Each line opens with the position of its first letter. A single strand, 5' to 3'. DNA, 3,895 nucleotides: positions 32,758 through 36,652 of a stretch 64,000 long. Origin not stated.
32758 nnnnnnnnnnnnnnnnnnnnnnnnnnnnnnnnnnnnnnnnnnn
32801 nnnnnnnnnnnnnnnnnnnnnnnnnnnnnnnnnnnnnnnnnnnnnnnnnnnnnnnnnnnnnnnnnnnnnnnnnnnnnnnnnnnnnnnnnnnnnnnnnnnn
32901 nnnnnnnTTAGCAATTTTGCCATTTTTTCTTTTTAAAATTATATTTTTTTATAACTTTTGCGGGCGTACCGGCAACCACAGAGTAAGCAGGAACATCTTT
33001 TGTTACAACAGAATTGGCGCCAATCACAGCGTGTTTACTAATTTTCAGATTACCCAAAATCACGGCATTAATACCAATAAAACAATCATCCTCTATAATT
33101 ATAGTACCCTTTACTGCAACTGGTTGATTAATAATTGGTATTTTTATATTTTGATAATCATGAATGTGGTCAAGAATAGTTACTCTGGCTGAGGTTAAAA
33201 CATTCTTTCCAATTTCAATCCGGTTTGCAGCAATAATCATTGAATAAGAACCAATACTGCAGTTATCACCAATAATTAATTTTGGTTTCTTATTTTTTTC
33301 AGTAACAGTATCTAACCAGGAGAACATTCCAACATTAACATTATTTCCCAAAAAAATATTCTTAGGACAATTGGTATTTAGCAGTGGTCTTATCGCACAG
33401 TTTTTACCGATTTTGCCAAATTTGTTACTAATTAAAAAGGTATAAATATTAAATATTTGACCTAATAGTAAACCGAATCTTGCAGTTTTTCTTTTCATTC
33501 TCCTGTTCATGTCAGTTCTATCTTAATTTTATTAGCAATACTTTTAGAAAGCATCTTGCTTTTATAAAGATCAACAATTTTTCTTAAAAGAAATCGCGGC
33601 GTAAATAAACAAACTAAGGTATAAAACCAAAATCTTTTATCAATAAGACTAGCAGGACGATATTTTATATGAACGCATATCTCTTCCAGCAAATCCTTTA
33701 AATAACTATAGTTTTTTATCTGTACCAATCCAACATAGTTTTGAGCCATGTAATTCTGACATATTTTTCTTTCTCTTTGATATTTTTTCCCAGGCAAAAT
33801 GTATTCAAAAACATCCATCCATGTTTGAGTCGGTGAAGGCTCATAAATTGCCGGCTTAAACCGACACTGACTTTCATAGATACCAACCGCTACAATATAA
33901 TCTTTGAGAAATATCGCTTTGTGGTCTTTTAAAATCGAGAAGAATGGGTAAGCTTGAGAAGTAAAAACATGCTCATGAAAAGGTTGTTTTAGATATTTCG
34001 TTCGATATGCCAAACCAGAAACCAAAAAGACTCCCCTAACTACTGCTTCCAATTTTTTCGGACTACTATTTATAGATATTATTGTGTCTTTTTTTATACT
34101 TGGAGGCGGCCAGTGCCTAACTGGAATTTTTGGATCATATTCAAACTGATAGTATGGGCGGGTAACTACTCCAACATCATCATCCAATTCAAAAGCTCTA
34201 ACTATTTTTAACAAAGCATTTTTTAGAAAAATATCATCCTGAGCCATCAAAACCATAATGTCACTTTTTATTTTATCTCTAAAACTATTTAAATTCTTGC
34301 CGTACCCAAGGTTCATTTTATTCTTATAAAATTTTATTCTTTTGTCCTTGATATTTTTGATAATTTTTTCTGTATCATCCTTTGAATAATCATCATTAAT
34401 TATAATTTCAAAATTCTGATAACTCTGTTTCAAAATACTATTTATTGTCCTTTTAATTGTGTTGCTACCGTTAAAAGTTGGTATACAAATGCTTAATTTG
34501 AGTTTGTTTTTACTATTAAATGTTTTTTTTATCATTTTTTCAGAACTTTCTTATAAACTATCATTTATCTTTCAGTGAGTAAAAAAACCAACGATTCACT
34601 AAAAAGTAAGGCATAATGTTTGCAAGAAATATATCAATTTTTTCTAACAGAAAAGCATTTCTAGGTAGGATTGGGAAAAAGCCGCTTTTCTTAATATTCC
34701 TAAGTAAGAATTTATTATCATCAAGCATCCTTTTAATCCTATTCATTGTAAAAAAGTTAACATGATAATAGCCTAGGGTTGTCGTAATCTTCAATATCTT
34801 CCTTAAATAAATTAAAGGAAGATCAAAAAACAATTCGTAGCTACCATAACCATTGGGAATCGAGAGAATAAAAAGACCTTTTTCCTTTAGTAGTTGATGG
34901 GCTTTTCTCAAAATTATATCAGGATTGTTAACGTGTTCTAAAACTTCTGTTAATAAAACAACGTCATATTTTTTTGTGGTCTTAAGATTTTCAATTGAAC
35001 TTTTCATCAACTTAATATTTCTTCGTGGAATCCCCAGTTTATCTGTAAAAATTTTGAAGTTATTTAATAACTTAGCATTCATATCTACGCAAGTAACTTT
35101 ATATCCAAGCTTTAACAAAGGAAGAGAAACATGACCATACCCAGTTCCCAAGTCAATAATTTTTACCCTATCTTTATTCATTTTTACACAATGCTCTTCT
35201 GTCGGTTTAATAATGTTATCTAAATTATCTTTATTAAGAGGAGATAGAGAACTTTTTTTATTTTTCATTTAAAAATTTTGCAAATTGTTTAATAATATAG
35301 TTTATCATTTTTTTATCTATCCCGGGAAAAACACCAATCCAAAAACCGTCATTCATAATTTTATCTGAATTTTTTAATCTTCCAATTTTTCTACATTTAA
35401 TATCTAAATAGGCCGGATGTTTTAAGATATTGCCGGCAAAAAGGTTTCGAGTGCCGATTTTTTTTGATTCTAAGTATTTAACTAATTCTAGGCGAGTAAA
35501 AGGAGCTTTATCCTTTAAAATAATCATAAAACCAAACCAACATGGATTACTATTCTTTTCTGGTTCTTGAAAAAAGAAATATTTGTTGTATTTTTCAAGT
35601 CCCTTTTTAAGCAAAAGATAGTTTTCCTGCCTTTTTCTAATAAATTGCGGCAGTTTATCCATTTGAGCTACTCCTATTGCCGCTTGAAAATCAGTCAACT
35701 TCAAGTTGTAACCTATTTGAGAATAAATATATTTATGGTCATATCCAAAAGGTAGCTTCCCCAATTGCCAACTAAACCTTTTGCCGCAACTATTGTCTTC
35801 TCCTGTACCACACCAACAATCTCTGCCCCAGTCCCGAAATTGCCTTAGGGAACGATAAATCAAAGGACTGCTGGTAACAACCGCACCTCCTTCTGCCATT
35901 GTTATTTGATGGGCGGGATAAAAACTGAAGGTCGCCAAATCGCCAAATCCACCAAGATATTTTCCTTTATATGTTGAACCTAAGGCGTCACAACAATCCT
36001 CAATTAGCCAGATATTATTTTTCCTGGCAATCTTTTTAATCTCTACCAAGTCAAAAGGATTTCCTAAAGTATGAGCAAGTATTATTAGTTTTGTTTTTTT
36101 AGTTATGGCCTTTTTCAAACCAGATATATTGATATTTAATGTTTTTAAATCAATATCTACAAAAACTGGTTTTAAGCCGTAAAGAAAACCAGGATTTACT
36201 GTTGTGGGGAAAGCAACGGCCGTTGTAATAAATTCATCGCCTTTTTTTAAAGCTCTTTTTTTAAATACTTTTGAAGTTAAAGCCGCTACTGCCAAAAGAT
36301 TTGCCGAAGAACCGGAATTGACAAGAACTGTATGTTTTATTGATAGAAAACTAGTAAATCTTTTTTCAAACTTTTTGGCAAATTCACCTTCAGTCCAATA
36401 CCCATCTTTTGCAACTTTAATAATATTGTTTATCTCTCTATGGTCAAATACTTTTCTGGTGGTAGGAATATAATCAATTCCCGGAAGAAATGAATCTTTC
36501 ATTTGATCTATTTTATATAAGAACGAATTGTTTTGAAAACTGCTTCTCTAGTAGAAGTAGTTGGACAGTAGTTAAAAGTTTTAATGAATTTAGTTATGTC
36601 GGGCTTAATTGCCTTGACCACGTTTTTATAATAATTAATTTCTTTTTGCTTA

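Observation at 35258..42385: CDP-3,6-dideoxyhexose module (DdhA-DdhB-E1) coupled to an ALS-like ThDP enzyme, an SDR and a class I aminotransferase: candidate branched-chain (yersiniose-like) or novel dideoxy sugar pathway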

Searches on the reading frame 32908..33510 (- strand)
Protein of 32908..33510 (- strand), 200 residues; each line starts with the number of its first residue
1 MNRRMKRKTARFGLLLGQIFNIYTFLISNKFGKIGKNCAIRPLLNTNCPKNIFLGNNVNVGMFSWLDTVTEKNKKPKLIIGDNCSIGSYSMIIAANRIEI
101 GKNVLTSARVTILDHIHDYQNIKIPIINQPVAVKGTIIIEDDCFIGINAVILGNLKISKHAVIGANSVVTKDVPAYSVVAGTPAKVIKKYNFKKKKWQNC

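Call 4: search_protein_families(library=pfam, proteins=[window:32908-33510:-])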
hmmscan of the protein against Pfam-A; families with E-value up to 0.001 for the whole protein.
window:32908-33510:- (200 aa): 2 families
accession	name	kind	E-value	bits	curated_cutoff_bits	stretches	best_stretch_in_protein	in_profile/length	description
PF00132.30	Hexapep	-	3e-14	52.5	27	1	137-171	2-36/36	Bacterial transferase hexapeptide (six repeats)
PF14602.12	Hexapep_2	-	1.6e-08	34.6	27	1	137-171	2-34/34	Hexapeptide repeat of succinyl-transferase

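Call 5: search_protein_families(library=ncbifam, proteins=[window:32908-33510:-])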
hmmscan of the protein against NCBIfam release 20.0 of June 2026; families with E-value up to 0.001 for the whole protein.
window:32908-33510:- (200 aa): 46 families (the best 25 are shown)
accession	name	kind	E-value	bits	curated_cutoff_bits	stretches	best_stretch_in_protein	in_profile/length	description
NF007240.0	PRK09677.1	equivalog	7.9e-29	100.5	243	1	15-198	9-192/192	putative lipopolysaccharide biosynthesis O-acetyl transferase WbbJ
NF007797.0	PRK10502.1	subfamily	5.4e-22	78.3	192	1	77-189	72-178/183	WcaF family extracellular polysaccharide biosynthesis acetyltransferase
TIGR03532.1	DapD_Ac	equivalog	1.1e-19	71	231.75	1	136-195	160-219/231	2,3,4,5-tetrahydropyridine-2,6-dicarboxylate N-acetyltransferase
TIGR03570.1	NeuD_NnaD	subfamily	4.1e-19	69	160.8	1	76-185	98-202/202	NeuD/PglB/VioB family sugar acetyltransferase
NF000490.1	chloram_CatB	equivalog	5.3e-17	61.8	350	1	71-190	50-164/210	type B chloramphenicol O-acetyltransferase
NF041874.1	EPS_EpsC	equivalog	6e-17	61.9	150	1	136-189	113-166/168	serine O-acetyltransferase EpsC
NF000311.1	Vat_ABCDEFH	equivalog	1.4e-16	60.7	300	1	76-195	56-168/201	Vat family streptogramin A O-acetyltransferase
NF010937.0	PRK14357.1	equivalog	2.5e-16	59.6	658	2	134-197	381-444/448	bifunctional UDP-N-acetylglucosamine diphosphorylase/glucosamine-1-phosphate N-acetyltransferase GlmU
NF038307.1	EPS_acetyl_HpsU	equivalog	1.2e-15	57.6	305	1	77-186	71-174/178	hormogonium polysaccharide biosynthesis acetyltransferase HpsU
TIGR03308.1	phn_thr-fam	hypoth_equivalog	1.8e-15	57.4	201.65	1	133-189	105-161/204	phosphonate metabolim protein, transferase hexapeptide repeat family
NF058585.1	HptprglPActTf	PfamEq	4e-15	55.8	300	1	81-196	59-166/172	heptaprenylglyceryl phosphate O-acetyltransferase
NF007076.0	PRK09527.1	equivalog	8.5e-15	54.7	347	1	60-197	58-192/203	galactoside O-acetyltransferase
NF000020.1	stregram_VatE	exception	1.2e-14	54.4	450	1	72-188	56-167/214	streptogramin A O-acetyltransferase Vat(E)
NF000504.1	stregram_VatH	exception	2.8e-14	53.5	475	1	77-198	64-178/216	streptogramin A O-acetyltransferase Vat(H)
NF033468.1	stregram_VatI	exception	5.2e-14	52.5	415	1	77-190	59-166/208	streptogramin A O-acetyltransferase Vat(I)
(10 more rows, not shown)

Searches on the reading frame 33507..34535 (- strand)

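Call 4: search_protein_families(library=pfam, proteins=[window:33507-34535:-])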
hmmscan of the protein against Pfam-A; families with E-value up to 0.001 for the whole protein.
window:33507-34535:- (342 aa): 3 families
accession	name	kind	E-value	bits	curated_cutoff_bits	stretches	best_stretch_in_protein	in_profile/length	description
PF00535.33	Glycos_transf_2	-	1.1e-28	100.6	23.3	1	15-141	1-130/168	Glycosyl transferase family 2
PF13641.12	Glyco_tranf_2_3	-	7e-13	49.6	27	1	14-128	3-123/230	Glycosyltransferase like family 2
PF10111.15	Glyco_tranf_2_2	-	3e-07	30.6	27.3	1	15-113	1-104/276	Glycosyltransferase like family 2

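Call 5: search_protein_families(library=ncbifam, proteins=[window:33507-34535:-])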
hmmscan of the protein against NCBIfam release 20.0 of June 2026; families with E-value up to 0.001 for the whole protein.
window:33507-34535:- (342 aa): 21 families
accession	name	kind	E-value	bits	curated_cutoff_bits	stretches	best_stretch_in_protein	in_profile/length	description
TIGR03937.1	PgaC_IcaA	equivalog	3.1e-18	65.9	422.3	1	6-125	39-160/407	poly-beta-1,6-N-acetyl-D-glucosamine synthase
NF050050.1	ProtGlycPglI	equivalog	1.4e-17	64.1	500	1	13-114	3-107/306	GalNAc(5)-diNAcBac-PP-undecaprenol beta-1,3-glucosyltransferase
NF047683.1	TeichurnBiosyTuaG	equivalog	1.2e-16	61.1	400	1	10-113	4-109/252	teichuronic acid biosynthesis protein TuaG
NF053739.1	GlytfEpsEBac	equivalog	9.6e-15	54.3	450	1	13-142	2-134/265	glycosyltransferase EpsE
TIGR04017.1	WcaA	equivalog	4.9e-11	42.7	495.75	1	11-108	4-103/279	colanic acid biosynthesis glycosyltransferase WcaA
NF007453.0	PRK10018.1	equivalog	1.9e-10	40.9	382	1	10-108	4-104/280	colanic acid biosynthesis glycosyltransferase WcaA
NF038299.1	EPS_HpsN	equivalog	3.2e-10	39.5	425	1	13-125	2-116/317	hormogonium polysaccharide biosynthesis glycosyltransferase HpsN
TIGR04440.1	glyco_TIGR04440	domain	2.2e-09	37.4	70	1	13-164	1-154/215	TIGR00180 family glycosyltransferase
TIGR04283.1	glyco_like_mftF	equivalog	7.3e-09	35.5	182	1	14-115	1-97/221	TIGR04283 family arsenosugar biosynthesis glycosyltransferase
NF007482.0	PRK10073.1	equivalog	9.5e-09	34.7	423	1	9-68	3-62/334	glycosyltransferase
TIGR03111.1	glyc2_xrt_Gpos1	hypoth_equivalog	2.7e-08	33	363.95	1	9-125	46-166/439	TIGR03111 family XrtG-associated glycosyltransferase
NF045692.1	OglycostaseCruG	equivalog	1.5e-07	30.7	600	1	12-69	41-100/386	2'-O-glycosyltransferase CruG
NF041875.1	EPS_EpsD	equivalog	2.6e-07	30.3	370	1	14-102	1-90/325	exopolysaccharide biosynthesis glycosyltransferase EpsD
NF047588.1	GlcsyltransPgfSStrep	equivalog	6.8e-07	28.8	500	1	12-115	1-110/308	glycosyltransferase PgfS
NF053639.1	Mfer334_fam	equivalog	1.9e-06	27.9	260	1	2-102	18-112/209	pseudomurein biosynthesis protein PmurB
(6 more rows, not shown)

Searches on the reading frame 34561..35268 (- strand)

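Call 4: search_protein_families(library=pfam, proteins=[window:34561-35268:-])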
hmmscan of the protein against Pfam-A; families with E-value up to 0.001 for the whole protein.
window:34561-35268:- (235 aa): 10 families
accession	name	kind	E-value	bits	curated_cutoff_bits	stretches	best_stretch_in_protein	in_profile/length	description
PF13489.12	Methyltransf_23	-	7.5e-17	62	27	1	31-185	20-157/164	Methyltransferase domain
PF13847.12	Methyltransf_31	-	1.6e-16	60.8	27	1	32-139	2-113/145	Methyltransferase domain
PF08241.18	Methyltransf_11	-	2.3e-15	57.4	21.2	1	39-135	2-95/95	Methyltransferase domain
PF13649.12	Methyltransf_25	-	5.4e-13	49.9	27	1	37-131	1-97/97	Methyltransferase domain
PF08242.18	Methyltransf_12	-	3.5e-12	47.3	30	1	38-133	1-98/98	Methyltransferase domain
PF03848.20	TehB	-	1.3e-08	35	20.4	1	34-115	31-110/193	Tellurite resistance protein TehB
PF05175.20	MTS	-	1.2e-05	25.4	23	1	32-133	29-136/170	Methyltransferase small domain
PF02527.21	GidB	-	2.9e-05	23.9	27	1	31-134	46-145/184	rRNA small subunit methyltransferase G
PF08003.17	Methyltransf_9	-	8.9e-05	22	23.8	1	33-135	116-217/315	Protein of unknown function (DUF1698)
PF13679.12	Methyltransf_32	-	0.00036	21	27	1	20-97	13-94/143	Methyltransferase domain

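Call 5: search_protein_families(library=ncbifam, proteins=[window:34561-35268:-])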
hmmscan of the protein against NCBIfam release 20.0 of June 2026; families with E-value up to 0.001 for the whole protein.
window:34561-35268:- (235 aa): 25 families
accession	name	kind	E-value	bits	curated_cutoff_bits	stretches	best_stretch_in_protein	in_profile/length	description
TIGR01983.1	UbiG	equivalog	4.1e-22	78.6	102.95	1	8-200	22-213/228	bifunctional 2-polyprenyl-6-hydroxyphenol methylase/3-demethylubiquinol 3-O-methyltransferase UbiG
TIGR04345.1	ovoA_Cterm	equivalog_domain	9.2e-11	41.7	170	1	82-138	115-172/242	putative 4-mercaptohistidine N1-methyltransferase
NF043040.1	corrin_prot_MT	hypoth_equivalog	9.3e-11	41.6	180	1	27-135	34-147/216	corrinoid protein-associated methyltransferase CpaM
NF008264.0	PRK11036.1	equivalog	3.1e-10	40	366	1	27-135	38-147/261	tRNA uridine 5-oxyacetic acid(34) methyltransferase CmoM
NF008992.0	PRK12335.1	equivalog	7.4e-10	38.4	303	1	32-118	121-204/289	SAM-dependent methyltransferase TehB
TIGR02072.1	BioC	equivalog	9e-09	35.5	184.95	1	31-138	32-135/244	malonyl-ACP O-methyltransferase BioC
NF008405.0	PRK11207.1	equivalog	1.9e-08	34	218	1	35-115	32-110/198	tellurite resistance methyltransferase TehB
NF041820.1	daptide_MTase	equivalog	2e-08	34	175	1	34-138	37-145/243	daptide-type RiPP biosynthesis methyltransferase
TIGR02021.1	BchM-ChlM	equivalog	6.5e-07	29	158.9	1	34-118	55-136/218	magnesium protoporphyrin IX methyltransferase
TIGR00138.1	rsmG_gidB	equivalog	1.1e-06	28.4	99.5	1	32-135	43-142/183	16S rRNA (guanine(527)-N(7))-methyltransferase RsmG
TIGR00477.1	tehB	equivalog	1.5e-06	27.8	219.5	1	35-115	75-152/238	tellurite resistance methyltransferase TehB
NF011529.0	PRK14968.1-3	equivalog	4.1e-06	26.3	162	1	31-106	32-104/198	putative methyltransferase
NF011650.0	PRK15068.1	equivalog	5.8e-06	25.4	209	1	36-135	125-225/324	tRNA 5-methoxyuridine(34)/uridine 5-oxyacetic acid(34) synthase CmoB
TIGR01934.1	MenG_MenH_UbiE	subfamily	9.5e-06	25.1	158.35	1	32-198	38-204/223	ubiquinone/menaquinone biosynthesis methyltransferase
NF001786.0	PRK00517.2-4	equivalog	9.5e-06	24.9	327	1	28-136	138-239/277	50S ribosomal protein L11 methyltransferase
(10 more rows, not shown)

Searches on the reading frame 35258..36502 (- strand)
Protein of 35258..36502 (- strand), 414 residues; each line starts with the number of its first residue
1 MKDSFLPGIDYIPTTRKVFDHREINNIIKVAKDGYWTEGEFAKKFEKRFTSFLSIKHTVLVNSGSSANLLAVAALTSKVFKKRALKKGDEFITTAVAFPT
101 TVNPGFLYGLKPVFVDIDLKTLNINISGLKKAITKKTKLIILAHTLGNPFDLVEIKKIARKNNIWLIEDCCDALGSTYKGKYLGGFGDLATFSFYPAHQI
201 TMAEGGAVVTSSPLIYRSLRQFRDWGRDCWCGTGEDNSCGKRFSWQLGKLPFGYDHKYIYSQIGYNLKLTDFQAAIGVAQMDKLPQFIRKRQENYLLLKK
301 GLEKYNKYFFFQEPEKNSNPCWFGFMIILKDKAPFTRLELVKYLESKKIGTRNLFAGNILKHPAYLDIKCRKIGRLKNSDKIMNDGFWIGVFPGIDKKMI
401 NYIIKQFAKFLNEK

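Call 4: search_protein_families(library=pfam, proteins=[window:35258-36502:-])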
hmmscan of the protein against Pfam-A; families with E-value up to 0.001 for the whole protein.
window:35258-36502:- (414 aa): 5 families
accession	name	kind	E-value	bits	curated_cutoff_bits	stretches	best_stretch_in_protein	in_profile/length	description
PF01041.23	DegT_DnrJ_EryC1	-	5.4e-93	312.5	19.8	1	20-406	4-358/360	DegT/DnrJ/EryC1/StrS aminotransferase family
PF00155.27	Aminotran_1_2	-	6e-05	22.8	19.7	1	42-169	44-185/361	Aminotransferase class I and II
PF01212.27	Beta_elim_lyase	-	6.5e-05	22.8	27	1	42-171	34-170/288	Beta-eliminating lyase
PF00266.25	Aminotran_5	-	0.00012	21.6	21.5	1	44-175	47-181/371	Aminotransferase class-V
PF01053.26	Cys_Met_Meta_PP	-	0.00027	20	27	1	43-170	55-174/381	Cys/Met metabolism PLP-dependent enzyme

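Call 5: search_protein_families(library=ncbifam, proteins=[window:35258-36502:-])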
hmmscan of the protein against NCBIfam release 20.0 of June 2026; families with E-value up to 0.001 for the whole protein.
window:35258-36502:- (414 aa): 11 families
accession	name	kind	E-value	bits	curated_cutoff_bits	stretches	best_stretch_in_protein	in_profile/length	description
NF011936.0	PRK15407.1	equivalog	6.2e-187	621.6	423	1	3-413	28-438/440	lipopolysaccharide biosynthesis protein RfbH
TIGR03588.1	PseC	equivalog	8.4e-65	219.1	423.5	1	12-410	2-379/380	UDP-4-amino-4,6-dideoxy-N-acetyl-beta-L-altrosamine transaminase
TIGR04181.1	NHT_00031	hypoth_equivalog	2.2e-53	181.4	420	2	18-220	7-218/359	LegC family aminotransferase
NF008658.2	PRK11658.1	equivalog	3.4e-46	157.6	631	1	10-408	3-374/379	UDP-4-amino-4-deoxy-L-arabinose aminotransferase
NF008687.0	PRK11706.1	equivalog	3e-42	144.7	375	1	12-214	2-197/375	dTDP-4-amino-4,6-dideoxygalactose transaminase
TIGR02379.1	ECA_wecE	subfamily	1.6e-35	122.6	434.85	1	32-213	23-197/376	dTDP-4-amino-4,6-dideoxy-D-glucose transaminase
TIGR04427.1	PLP_DesI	equivalog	3.1e-31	108.9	650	2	19-228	29-230/390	dTDP-4-dehydro-6-deoxyglucose aminotransferase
NF004770.0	PRK06108.1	subfamily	1.8e-05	23.7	422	1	42-169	83-209/396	pyridoxal phosphate-dependent aminotransferase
NF005817.0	PRK07683.1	equivalog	2.7e-05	23.1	575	1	81-169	106-200/387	aminotransferase A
TIGR01326.1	OAH_OAS_sulfhy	subfamily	4.3e-05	22.4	495.1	1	45-170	62-179/418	O-acetylhomoserine aminocarboxypropyltransferase/cysteine synthase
NF004975.0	PRK06348.1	equivalog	0.00045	19.3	549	1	24-202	48-229/384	pyridoxal phosphate-dependent aminotransferase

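Call 7: search_solved_structures(query=window:35258-36502:-, max_evalue=1e-10, show_alignments=2)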
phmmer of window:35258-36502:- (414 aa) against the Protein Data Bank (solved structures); distinct sequences matched with E-value up to 1e-10: 56.
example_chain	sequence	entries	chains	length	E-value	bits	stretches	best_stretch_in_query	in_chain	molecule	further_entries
3bcx_A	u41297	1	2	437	4.9e-145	486.8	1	5-411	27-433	CDP-6-deoxy-L-threo-D-glycero-4-hexulose-3-dehydrase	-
3bb8_A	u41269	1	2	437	8.8e-144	482.7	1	5-411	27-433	CDP-4-keto-6-deoxy-D-glucose-3-dehydrase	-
2gms_A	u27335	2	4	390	1.1e-60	209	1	13-390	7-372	Putative pyridoxamine 5-phosphate-dependent dehydrase, Wbdk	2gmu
3b8x_A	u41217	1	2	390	7.1e-60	206.3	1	13-390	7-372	Pyridoxamine 5-phosphate-dependent dehydrase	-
2r0t_A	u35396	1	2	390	8.9e-60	205.9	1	13-390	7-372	Pyridoxamine 5-phosphate-dependent dehydrase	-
3gr9_A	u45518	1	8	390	1.6e-59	205.1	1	13-390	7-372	ColD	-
9wvy_A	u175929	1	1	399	2.8e-46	161.5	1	16-305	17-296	Putative NDP-4-keto-6-deoxyglucose-3-dehydratase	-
7b0m_AAA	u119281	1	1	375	4.5e-45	157.5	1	35-213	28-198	Sugar aminotransferase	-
7b0d_A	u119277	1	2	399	8.4e-40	140.1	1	22-227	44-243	Glutamine--scyllo-inositol transaminase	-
3frk_A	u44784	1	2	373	1.5e-36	129.4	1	30-227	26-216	QdtB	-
3bn1_A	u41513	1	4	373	6.1e-36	127.4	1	32-228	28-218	Perosamine synthetase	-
3dr7_A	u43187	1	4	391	7.3e-36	127.2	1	32-228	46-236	Putative perosamine synthetase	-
3dr4_A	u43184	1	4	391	9.9e-36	126.7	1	32-228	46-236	Putative perosamine synthetase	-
2c7t_A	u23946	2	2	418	2.1e-34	122.4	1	28-369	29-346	GLUTAMINE-2-DEOXY-SCYLLO-INOSOSE AMINOTRANSFERASE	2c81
5w71_A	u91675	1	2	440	2.5e-34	122.1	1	28-369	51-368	L-glutamine:2-deoxy-scyllo-inosose aminotransferase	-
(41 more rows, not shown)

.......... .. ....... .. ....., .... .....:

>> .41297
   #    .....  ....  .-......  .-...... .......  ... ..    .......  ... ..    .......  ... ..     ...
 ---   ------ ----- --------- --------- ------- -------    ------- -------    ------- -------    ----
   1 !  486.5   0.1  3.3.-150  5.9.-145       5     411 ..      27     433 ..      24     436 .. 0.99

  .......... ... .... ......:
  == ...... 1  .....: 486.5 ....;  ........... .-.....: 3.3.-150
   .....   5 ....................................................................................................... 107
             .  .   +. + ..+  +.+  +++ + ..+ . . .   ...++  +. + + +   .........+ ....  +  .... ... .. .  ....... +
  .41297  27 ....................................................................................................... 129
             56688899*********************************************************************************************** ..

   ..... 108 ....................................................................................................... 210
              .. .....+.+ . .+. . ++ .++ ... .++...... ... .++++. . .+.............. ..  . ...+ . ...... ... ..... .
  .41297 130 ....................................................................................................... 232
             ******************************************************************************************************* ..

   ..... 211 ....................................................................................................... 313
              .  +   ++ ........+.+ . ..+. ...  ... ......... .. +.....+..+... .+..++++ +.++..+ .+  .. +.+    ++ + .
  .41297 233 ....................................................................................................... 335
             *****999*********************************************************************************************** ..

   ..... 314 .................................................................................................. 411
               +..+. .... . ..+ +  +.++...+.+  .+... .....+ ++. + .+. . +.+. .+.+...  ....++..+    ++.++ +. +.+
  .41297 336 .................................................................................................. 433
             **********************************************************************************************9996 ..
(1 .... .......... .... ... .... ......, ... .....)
